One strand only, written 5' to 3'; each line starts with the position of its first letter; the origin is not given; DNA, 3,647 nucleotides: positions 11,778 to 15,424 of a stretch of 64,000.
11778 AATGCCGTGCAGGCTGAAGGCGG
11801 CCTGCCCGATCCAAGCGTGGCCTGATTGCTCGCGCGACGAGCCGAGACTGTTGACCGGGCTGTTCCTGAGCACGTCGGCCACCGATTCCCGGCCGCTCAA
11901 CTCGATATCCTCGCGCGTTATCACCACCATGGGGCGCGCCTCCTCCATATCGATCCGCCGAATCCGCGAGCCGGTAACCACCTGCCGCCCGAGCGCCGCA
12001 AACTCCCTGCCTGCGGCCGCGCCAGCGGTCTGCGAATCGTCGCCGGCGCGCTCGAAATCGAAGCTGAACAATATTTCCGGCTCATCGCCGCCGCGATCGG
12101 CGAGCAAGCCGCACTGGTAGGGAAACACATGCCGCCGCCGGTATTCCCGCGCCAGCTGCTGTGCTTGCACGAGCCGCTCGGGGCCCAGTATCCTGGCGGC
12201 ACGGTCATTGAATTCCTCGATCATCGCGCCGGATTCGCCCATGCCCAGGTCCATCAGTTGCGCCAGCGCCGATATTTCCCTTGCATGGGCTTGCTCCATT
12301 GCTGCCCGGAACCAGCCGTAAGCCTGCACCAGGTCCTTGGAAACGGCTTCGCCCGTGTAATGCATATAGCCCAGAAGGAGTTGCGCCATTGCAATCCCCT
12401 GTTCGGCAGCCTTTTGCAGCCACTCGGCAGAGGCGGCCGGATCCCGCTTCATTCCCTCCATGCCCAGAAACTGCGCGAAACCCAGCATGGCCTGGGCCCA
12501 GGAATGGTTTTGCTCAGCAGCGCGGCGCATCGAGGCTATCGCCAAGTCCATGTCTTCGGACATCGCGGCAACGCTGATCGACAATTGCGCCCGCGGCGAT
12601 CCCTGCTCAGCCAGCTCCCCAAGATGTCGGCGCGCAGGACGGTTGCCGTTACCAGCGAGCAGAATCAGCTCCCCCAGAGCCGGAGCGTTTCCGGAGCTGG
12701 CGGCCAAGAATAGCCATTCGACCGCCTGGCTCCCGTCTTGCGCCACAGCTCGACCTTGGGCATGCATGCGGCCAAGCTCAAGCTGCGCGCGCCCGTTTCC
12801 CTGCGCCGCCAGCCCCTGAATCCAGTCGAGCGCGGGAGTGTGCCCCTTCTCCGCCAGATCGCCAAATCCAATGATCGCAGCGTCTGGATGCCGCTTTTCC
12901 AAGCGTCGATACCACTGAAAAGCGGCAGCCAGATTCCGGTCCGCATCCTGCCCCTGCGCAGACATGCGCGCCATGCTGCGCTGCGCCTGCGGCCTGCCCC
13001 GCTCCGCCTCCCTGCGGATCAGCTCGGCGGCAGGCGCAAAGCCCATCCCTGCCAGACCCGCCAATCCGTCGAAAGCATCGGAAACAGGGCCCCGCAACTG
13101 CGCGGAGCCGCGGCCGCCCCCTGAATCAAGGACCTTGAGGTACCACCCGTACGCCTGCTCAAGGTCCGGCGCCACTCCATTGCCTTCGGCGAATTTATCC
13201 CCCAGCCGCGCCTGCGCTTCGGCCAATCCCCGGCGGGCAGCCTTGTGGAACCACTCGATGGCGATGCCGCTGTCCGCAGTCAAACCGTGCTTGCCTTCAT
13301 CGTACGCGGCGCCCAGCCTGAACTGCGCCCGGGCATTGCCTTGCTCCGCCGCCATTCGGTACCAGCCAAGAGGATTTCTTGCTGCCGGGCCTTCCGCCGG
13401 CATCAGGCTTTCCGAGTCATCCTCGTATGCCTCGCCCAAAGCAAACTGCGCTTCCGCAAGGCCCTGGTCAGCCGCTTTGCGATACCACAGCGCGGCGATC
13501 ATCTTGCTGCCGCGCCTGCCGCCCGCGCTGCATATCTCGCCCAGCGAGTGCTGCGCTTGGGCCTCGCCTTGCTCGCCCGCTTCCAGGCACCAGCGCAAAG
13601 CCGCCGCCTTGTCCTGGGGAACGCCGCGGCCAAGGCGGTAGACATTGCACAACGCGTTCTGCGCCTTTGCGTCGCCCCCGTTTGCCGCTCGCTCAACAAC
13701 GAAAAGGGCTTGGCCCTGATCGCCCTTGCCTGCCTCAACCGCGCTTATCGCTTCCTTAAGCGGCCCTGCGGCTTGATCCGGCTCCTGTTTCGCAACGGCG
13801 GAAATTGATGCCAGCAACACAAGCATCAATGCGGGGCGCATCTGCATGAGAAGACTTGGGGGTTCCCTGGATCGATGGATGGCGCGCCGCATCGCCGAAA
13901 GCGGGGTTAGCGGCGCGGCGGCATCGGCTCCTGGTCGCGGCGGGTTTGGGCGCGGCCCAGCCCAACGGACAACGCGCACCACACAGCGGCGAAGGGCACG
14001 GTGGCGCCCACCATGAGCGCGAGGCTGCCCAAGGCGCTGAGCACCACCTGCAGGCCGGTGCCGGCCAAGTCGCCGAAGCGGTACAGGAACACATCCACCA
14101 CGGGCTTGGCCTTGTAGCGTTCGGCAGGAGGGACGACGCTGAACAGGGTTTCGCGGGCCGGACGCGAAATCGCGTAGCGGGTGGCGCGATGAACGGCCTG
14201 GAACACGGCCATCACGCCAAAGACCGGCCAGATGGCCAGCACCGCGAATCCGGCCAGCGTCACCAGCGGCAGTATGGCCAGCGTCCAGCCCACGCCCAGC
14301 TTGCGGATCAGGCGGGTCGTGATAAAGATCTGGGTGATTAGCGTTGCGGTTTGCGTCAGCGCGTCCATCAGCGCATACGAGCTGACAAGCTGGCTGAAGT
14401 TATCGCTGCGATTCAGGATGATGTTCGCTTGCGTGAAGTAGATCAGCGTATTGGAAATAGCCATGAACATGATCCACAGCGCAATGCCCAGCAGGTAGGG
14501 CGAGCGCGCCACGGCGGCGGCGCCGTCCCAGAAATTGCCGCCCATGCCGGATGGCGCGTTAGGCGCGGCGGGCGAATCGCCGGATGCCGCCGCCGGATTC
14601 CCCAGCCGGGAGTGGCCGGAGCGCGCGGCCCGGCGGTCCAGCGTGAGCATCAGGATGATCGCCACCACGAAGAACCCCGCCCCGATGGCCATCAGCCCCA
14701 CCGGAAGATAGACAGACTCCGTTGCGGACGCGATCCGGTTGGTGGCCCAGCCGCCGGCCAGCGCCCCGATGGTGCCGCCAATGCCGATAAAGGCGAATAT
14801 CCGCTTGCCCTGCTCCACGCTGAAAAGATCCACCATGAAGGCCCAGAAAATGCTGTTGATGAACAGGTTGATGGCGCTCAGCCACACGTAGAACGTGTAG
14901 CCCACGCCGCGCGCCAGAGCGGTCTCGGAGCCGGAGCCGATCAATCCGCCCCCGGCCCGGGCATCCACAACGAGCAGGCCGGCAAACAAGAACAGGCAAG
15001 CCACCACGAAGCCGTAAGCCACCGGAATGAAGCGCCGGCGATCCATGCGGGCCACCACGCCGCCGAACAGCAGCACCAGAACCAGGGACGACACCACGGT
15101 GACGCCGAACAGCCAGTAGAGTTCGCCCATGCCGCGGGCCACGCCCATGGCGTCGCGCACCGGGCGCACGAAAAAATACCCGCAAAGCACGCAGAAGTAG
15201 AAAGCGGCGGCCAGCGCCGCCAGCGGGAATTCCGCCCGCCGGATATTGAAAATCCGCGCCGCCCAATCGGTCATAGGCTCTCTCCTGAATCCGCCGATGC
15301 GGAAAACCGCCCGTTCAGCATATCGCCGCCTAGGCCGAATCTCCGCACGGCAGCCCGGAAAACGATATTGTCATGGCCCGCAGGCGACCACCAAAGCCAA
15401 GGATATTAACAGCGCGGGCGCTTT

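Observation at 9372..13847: TonB-dependent receptor fused to a ~600-aa N-terminal Sel1-repeat array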

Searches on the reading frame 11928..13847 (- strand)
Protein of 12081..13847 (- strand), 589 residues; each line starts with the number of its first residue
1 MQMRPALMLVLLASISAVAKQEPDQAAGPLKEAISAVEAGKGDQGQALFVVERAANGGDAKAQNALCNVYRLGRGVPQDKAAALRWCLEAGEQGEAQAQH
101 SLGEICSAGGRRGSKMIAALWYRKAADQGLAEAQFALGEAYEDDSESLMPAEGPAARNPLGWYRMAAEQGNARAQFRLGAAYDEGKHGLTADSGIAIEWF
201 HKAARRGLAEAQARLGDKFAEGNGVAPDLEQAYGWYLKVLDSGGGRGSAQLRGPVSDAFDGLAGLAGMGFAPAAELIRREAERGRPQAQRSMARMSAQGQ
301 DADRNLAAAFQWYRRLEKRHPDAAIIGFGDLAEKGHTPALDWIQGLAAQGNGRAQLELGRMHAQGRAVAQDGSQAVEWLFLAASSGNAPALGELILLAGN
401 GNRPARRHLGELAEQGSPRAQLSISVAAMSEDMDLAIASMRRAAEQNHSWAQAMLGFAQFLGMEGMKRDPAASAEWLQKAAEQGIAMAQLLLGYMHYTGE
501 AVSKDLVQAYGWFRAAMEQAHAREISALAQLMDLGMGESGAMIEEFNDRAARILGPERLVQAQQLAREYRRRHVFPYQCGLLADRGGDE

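Call 39: search_solved_structures(query=window:12081-13847:-, max_evalue=0.001)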
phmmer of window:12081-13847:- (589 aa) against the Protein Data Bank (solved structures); distinct sequences matched with E-value up to 0.001: 17.
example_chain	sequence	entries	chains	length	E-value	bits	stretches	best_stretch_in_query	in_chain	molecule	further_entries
6ok3_A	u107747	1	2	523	7.7e-54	186.9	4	54-246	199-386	Sel1 repeat protein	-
4bwr_A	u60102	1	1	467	1.8e-51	179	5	53-235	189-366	PROTEIN CORRESPONDING TO LOCUS C5321 FROM CFT073 E.COLI STRAIN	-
8sxq_A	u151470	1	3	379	1.7e-36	129.6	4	162-238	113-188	SEL-1 repeat protein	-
6deh_A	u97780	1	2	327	1.4e-31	113.4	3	91-236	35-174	TPR repeat protein, protein-protein interaction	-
6onw_A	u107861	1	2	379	4.1e-28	101.9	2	43-209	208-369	Sel1 repeat protein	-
6ork_A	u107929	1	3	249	7e-24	88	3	161-235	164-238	Sel1 repeat protein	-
6ur7_A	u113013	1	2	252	4.1e-23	85.4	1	59-243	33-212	Sel1 repeat family protein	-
8kes_D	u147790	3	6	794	1.2e-22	83.9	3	339-552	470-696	Protein sel-1 homolog 1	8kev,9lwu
9uav_C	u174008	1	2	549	1.5e-22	83.5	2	437-564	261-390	Protein sel-1 homolog 1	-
8ket_C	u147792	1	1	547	1.6e-22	83.5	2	436-563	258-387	Protein sel-1 homolog 1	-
9og0_C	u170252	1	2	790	2.9e-21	79.3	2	437-564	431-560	Protein sel-1 homolog 1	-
5b26_A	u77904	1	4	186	2.1e-15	60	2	436-536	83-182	Protein sel-1 homolog 1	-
6ok0_A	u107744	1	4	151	3.2e-12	49.5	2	155-238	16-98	Sel1 repeat protein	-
6orc_A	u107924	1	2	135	2.5e-11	46.5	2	165-239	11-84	Sel1 repeat protein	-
8d9x_A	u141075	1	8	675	3.7e-11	46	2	42-224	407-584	Maltodextrin-binding protein,DAP3-binding cell death enhancer 1 short form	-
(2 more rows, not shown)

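Call 57: find_related_loci(query=A3, collection=genome_contigs, flank=6000)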
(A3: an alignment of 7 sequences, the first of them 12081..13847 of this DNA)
Query A3 (589 aa) in genome_contigs; peptide patterns used: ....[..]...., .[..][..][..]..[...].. (x = any residue, [..] = any of these).
600 stretches matched a pattern (row limit reached: there are more); 586 encode a relative of the query (tblastn E <= 1e-3); the best 80 are kept; 80 distinct loci.
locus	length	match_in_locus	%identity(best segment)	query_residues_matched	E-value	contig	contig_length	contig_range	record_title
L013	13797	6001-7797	34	43-537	5e-61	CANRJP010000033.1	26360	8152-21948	MAG: uncultured Clostridia bacterium isolate Lapin-021__bin62 genome assembly, contig: Lapin-021__NODE_2034_length_26360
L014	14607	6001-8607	35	36-544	5e-59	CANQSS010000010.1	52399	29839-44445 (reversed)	MAG: uncultured Akkermansia sp. isolate Lapin-032__bin68 genome assembly, contig: Lapin-032__NODE_1096_length_52399_cov_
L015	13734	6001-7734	33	6-551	3e-57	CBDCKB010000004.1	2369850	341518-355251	MAG: Rhodobacterales bacterium isolate 9ba19338-4302-4559-acc1-6630e9ea1bcb genome assembly, contig: contig_4, whole gen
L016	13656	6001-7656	35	29-547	2e-57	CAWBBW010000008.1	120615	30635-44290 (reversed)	MAG: uncultured Alphaproteobacteria bacterium isolate MFD00731.bin.2.52 genome assembly, contig: contig_23763, whole gen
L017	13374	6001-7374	34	41-544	8e-55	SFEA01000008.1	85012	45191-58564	MAG: Bacteroidales bacterium isolate W0P28.019 Contig125, whole genome shotgun sequence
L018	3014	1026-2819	31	38-546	5e-55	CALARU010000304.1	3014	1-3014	MAG TPA_asm: uncultured Planctomycetaceae bacterium isolate ERR2206759_bin.85_CONCOCT_v1.1_MAG genome assembly, contig:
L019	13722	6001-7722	32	3-544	2e-54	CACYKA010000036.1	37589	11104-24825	MAG: uncultured Prevotellaceae bacterium isolate RUG12014 genome assembly, contig: RUG12014_asm_36, whole genome shotgun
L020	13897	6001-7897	34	6-539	1e-53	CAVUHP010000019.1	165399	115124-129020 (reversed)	MAG: uncultured delta proteobacterium isolate MFD01872.bin.2.170 genome assembly, contig: contig_50993, whole genome sho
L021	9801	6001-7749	33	41-582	3e-53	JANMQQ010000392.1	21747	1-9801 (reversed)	MAG: Gammaproteobacteria bacterium isolate OTE_51_metabat_186 OTE_51_k141_4540782, whole genome shotgun sequence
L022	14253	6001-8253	30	1-547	1e-52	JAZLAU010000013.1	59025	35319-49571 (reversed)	MAG: Muribaculaceae bacterium isolate T1900045073_TC20190067.MAGScoT_cleanbin_000001 SGB_4623_k141_511585, whole genome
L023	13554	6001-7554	33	38-566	2e-52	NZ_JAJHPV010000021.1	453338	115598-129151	Massilia agrisoli strain MAHUQ-52 GCM70020059_21, whole genome shotgun sequence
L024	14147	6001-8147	34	9-547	2e-52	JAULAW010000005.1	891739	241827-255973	MAG: Gallionellaceae bacterium isolate MAG.26 contig_566, whole genome shotgun sequence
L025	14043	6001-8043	32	6-570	2e-51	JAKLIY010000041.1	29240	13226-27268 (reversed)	MAG: Proteobacteria bacterium isolate RA.bin98 RA.bin98_41, whole genome shotgun sequence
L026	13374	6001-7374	33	43-537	3e-50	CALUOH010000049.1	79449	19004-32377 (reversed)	MAG: uncultured Bacteroidales bacterium isolate E19__bin91 genome assembly, contig: E19__k127_5845740, whole genome shot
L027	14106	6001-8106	30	3-546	9e-50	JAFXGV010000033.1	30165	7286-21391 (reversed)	MAG: Bacteroidaceae bacterium isolate RGIG6402 Sheep_Rectum-5__c316147, whole genome shotgun sequence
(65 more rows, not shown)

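Call 66: predict_structure(alignment_id=A2)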
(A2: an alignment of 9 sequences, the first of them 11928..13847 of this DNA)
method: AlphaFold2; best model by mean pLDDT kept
length: 640 residues; sequences in the alignment: 9
mean_pLDDT: 80.0   pTM: 0.76
mean pLDDT of the five models: 80.0, 79.5, 78.4, 77.9, 75.0
residues with pLDDT >= 90: 290; 70-90: 210; 50-70: 51; < 50: 89
segments of 3 or more residues with pLDDT < 50: 1-25, 153-155, 245-249, 585-640
pLDDT, mean of each block of 10 residues (from residue 1): 38 31 56 84 77 93 92 80 91 94 84 82 93 93 67 61 94 96 88 95 94 96 94 96 55 83 94 95 92 90 87 92 90 94 95 94 91 94 89 87 90 89 85 88 90 89 81 94 87 87 89 84 63 60 73 86 91 85 53 38 29 32 32 35
secondary structure, 60 per line:
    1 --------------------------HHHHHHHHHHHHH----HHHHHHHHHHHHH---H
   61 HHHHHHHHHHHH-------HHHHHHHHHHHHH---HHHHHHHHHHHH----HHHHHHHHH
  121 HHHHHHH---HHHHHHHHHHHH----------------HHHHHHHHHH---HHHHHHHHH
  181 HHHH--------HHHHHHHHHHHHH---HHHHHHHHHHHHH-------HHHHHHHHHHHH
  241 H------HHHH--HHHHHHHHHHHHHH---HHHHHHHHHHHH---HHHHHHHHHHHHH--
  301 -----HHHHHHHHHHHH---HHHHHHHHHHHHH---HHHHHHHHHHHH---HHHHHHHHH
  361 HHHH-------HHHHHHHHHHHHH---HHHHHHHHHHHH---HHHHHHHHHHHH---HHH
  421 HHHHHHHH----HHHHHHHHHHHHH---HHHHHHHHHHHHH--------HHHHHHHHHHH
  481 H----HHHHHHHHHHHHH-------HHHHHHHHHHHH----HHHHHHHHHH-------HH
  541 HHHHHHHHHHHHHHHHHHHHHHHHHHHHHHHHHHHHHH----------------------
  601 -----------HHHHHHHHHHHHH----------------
elements in order: H27-39 H44-56 H60-72 H80-92 H96-107 H112-127 H131-142 H159-168 H172-184 H193-205 H209-221 H229-241 H248-251 H254-267 H271-282 H286-298 H306-317 H321-333 H337-348 H352-364 H372-384 H388-399 H403-414 H418-428 H433-445 H449-461 H470-481 H486-498 H506-517 H522-531 H539-578 H612-624

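Call 71: fold_search(model_id=the predicted structure, library=pdb)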
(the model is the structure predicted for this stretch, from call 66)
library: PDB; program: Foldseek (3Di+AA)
matches with E <= 10: 991; with E <= 0.001: 64
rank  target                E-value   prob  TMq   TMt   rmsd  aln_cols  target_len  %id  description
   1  4bwr                  5.0e-18  1.00  0.28  0.37  28.4       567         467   25  Crystal structure of c5321: a protective antigen present in uropathogenic Escherichia coli strains displaying an SLR fol (released 2013-07-24)
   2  6ok3_A                2.0e-17  1.00  0.36  0.44  30.6       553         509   25  Crystal structure of Sel1 repeat protein from Oxalobacter formigenes (released 2020-04-15)
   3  6ok3_B                6.7e-17  1.00  0.33  0.40  31.6       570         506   23  Crystal structure of Sel1 repeat protein from Oxalobacter formigenes (released 2020-04-15)
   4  9og0_C                2.2e-13  1.00  0.23  0.23  24.2       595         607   21  Cryo-EM structure of OS9-SEL1L-HRD1 dimer (released 2025-07-30)
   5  8sxq_B                4.5e-13  1.00  0.21  0.34  17.9       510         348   22  Crystal structure of Sel-1 repeat protein LceB from Legionella pneumophila (released 2024-01-24)
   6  8sxq_A                5.4e-13  1.00  0.22  0.35  16.9       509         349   22  Crystal structure of Sel-1 repeat protein LceB from Legionella pneumophila (released 2024-01-24)
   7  8ket_C                2.8e-12  1.00  0.23  0.26  24.3       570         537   21  Cryo-EM structure of HRD1-SEL1LFL-XTP3B complex (released 2025-02-19)
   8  6deh_A                4.7e-12  1.00  0.20  0.37  16.3       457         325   22  Structure of LpnE Effector Protein from Legionella pneumophila (sp. Philadelphia) (released 2018-12-19)
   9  8sxq_C                6.5e-12  1.00  0.21  0.34  17.2       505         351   22  Crystal structure of Sel-1 repeat protein LceB from Legionella pneumophila (released 2024-01-24)
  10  6onw_B                4.6e-11  1.00  0.20  0.36  17.4       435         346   25  Crystal structure of Sel1 repeat protein from Oxalobacter formigenes (released 2020-04-29)
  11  6onw_A                6.1e-11  1.00  0.21  0.36  16.0       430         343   25  Crystal structure of Sel1 repeat protein from Oxalobacter formigenes (released 2020-04-29)
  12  8kev_C                1.1e-08  1.00  0.22  0.31  24.6       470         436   23  Cryo-EM structure of HRD1-SEL1L-XTP3B (state D1) complex (released 2025-02-19)
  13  8kev_D                1.9e-08  1.00  0.22  0.31  25.4       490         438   21  Cryo-EM structure of HRD1-SEL1L-XTP3B (state D1) complex (released 2025-02-19)
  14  8kes_C                3.7e-08  1.00  0.21  0.32  22.2       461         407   20  Cryo-EM structure of HRD1-SEL1LX3-XTP3B complex in C1 symmetry (released 2025-02-19)
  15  6ork_A                3.9e-08  1.00  0.17  0.36  14.8       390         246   18  Crystal structure of Sel1 repeat protein from Oxalobacter formigenes (released 2020-05-06)
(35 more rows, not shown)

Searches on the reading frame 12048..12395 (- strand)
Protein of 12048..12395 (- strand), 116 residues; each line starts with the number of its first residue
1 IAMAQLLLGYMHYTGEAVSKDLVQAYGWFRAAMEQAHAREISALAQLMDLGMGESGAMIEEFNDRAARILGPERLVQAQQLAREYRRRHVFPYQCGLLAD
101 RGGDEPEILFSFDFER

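Call 80: find_homologous_proteins(query=window:12048-12395:-, max_evalue=0.001)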
Query window:12048-12395:-: 18 candidates shared short words with the query, none scored E <= 0.001.

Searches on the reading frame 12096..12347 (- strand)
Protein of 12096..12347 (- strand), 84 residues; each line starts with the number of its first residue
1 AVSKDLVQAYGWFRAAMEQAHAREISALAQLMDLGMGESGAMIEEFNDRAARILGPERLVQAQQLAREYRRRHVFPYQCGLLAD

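Call 90: find_related_loci(query=A5, collection=metagenome_contigs, flank=6000)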
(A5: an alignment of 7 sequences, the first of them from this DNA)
Query A5 (84 aa) in metagenome_contigs; peptide patterns used: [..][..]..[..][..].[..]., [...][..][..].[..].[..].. (x = any residue, [..] = any of these).
264 stretches matched a pattern; 11 encode a relative of the query (tblastn E <= 1e-3); 11 distinct loci.
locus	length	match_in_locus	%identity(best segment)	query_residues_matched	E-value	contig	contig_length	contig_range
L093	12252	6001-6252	69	1-84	9e-37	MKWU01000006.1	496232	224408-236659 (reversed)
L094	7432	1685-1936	67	1-84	2e-35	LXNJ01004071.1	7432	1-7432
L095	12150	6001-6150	38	2-54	8e-6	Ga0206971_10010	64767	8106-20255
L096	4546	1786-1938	37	1-54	9e-6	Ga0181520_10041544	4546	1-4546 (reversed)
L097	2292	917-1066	38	1-53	2e-5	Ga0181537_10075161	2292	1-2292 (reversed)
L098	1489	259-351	48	1-31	2e-5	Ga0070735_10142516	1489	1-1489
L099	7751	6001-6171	26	3-78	2e-5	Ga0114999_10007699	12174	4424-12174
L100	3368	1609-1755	30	1-69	3e-5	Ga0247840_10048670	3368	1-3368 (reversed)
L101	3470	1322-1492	26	3-78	2e-5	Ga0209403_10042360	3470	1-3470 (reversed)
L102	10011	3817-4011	32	2-74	2e-5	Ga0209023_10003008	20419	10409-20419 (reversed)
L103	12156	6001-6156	37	4-54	4e-5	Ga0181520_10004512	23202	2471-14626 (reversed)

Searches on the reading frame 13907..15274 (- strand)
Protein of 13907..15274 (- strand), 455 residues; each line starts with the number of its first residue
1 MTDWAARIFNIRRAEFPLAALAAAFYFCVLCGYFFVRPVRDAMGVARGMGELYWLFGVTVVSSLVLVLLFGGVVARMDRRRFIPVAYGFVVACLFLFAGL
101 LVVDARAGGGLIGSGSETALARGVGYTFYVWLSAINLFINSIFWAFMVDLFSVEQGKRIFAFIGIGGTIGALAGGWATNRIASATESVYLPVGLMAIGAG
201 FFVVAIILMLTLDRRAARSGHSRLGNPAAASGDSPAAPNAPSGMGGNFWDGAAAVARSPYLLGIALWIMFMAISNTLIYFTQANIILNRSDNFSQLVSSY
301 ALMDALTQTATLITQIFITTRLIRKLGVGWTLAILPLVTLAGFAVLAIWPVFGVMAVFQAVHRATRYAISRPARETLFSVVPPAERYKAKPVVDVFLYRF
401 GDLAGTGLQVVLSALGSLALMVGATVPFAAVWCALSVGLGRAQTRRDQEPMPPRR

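Call 10: search_protein_families(library=pfam, proteins=[window:13907-15274:-], max_evalue=0.001)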
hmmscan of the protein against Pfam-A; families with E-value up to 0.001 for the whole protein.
window:13907-15274:- (455 aa): 2 families
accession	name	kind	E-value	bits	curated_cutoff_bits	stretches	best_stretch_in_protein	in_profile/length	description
PF03219.20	TLC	-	1.9e-07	30.7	21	1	136-339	160-361/491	TLC ATP/ADP transporter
PF07690.21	MFS_1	-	0.00059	19.3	33.4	1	18-174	206-346/347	Major Facilitator Superfamily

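Call 40: search_protein_families(library=ncbifam, proteins=[window:13907-15274:-], max_evalue=0.001)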
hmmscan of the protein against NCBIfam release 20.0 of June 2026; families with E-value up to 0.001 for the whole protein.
window:13907-15274:- (455 aa): 1 family
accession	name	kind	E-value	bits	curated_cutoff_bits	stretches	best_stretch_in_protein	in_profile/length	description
TIGR00769.1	AAA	superfamily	1.7e-05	23.9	387.2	1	137-343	144-348/472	NTP/NDP exchange transporter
